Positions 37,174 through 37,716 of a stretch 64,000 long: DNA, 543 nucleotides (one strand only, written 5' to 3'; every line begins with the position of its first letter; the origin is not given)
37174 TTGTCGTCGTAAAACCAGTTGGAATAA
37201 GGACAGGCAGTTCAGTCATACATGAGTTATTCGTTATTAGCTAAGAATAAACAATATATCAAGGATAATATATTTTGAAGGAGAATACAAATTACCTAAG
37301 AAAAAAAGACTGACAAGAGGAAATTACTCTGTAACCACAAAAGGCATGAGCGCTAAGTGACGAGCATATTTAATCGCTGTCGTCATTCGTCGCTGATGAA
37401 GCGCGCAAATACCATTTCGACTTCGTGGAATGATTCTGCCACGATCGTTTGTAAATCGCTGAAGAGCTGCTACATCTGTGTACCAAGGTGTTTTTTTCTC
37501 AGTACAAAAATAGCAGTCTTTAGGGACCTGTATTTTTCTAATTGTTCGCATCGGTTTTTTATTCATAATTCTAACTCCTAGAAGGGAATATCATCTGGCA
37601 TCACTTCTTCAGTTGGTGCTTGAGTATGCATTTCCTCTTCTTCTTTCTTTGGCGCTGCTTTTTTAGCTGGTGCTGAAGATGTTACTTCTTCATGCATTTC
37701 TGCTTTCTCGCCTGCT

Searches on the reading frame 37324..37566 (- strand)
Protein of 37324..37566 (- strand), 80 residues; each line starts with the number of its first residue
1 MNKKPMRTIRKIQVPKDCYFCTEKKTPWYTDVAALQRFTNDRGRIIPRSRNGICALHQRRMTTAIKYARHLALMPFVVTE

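Call 16: find_encoding_contigs(protein=window:37324-37566:-, flank=10000, max_places=10)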
Protein window:37324-37566:- (80 aa): 4 contigs read that carry it; 4 places shown.
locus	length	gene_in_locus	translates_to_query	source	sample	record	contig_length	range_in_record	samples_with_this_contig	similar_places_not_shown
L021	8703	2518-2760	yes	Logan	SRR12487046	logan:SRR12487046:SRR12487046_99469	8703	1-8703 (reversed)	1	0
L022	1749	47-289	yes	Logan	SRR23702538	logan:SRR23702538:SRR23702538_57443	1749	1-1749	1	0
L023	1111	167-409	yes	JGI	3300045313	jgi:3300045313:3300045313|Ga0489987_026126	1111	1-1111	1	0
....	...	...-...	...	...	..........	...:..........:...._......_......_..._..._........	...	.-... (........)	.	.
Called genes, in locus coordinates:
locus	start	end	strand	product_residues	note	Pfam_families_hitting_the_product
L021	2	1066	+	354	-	?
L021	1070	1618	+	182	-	PF00877:NLPC_P60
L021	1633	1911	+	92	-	PF01250:Ribosomal_S6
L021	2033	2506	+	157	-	PF00436:SSB, PF22657:SSB_1 (weak)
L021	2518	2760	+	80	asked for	PF01084:Ribosomal_S18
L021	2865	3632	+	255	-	PF25984:BSH_YknX (faint)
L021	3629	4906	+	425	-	PF22694:CtpB_N-like, PF00595:PDZ, PF13180:PDZ_2, PF17820:PDZ_6, PF03572:Peptidase_S41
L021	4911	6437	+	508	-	-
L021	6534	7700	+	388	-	PF00089:Trypsin, PF13365:Trypsin_2, PF00595:PDZ (weak), PF13180:PDZ_2, PF17820:PDZ_6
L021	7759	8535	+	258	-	PF13624:SurA_N_3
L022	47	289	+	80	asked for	PF01084:Ribosomal_S18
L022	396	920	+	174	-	PF25984:BSH_YknX (faint)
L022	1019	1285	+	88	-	-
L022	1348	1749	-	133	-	?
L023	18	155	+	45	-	-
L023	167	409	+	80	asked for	PF01084:Ribosomal_S18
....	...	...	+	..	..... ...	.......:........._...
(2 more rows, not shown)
